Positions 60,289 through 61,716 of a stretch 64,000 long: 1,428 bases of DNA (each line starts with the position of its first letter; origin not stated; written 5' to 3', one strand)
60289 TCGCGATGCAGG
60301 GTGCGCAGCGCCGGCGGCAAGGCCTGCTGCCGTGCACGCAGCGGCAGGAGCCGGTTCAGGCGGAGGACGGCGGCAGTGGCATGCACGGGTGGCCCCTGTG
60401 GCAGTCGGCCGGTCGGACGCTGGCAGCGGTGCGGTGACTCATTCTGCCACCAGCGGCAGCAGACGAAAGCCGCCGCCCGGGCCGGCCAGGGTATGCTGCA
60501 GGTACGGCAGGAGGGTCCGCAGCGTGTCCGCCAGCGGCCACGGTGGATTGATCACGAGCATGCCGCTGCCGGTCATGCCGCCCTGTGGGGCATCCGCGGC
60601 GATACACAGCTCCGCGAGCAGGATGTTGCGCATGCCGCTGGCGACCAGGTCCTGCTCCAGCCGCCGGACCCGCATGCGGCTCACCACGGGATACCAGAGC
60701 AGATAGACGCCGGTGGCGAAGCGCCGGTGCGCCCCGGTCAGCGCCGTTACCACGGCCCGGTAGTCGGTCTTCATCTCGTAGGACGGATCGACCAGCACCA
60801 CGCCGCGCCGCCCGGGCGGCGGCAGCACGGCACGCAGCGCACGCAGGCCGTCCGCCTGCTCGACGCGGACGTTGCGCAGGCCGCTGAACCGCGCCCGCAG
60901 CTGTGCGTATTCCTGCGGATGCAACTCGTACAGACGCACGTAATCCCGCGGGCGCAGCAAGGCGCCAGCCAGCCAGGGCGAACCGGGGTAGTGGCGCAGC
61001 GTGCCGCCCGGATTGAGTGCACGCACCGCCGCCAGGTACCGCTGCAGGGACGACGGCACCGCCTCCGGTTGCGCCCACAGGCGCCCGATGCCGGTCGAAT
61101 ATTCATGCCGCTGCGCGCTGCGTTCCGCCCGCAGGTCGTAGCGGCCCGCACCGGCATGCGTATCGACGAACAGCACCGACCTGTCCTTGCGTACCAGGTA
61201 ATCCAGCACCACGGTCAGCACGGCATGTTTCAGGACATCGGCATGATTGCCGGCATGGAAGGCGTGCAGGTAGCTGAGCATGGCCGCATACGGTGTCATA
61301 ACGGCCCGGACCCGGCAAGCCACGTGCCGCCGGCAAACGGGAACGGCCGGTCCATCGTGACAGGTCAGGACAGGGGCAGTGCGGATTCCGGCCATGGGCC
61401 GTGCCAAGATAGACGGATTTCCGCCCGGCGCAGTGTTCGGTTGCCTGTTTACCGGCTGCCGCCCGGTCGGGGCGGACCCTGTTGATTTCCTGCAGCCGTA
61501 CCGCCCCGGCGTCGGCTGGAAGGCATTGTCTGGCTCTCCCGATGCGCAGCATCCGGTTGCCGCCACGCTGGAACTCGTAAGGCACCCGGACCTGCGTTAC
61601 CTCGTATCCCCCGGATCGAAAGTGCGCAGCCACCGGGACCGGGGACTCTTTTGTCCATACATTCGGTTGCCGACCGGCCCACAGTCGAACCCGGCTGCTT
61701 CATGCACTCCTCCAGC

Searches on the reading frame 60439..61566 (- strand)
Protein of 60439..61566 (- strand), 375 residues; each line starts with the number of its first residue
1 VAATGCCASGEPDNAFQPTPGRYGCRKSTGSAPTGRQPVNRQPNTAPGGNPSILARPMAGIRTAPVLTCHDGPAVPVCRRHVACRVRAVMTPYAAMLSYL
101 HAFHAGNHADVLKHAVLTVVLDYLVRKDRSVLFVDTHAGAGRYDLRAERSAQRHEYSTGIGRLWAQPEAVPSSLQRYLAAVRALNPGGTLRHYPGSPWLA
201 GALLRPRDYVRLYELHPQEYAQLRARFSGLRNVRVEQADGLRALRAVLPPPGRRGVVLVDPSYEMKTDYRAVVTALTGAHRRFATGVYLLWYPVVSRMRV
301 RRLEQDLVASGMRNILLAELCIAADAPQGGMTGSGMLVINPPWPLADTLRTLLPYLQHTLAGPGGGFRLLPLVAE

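Call 25: search_protein_families(library=pfam, proteins=[window:60439-61566:-], max_evalue=0.000001)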
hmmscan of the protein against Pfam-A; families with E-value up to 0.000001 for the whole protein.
window:60439-61566:- (375 aa): 1 family
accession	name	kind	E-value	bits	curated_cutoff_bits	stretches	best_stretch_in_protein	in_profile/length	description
PF04378.19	RsmJ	-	1.5e-79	267.3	27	1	129-368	2-240/245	Ribosomal RNA large subunit methyltransferase D, RlmJ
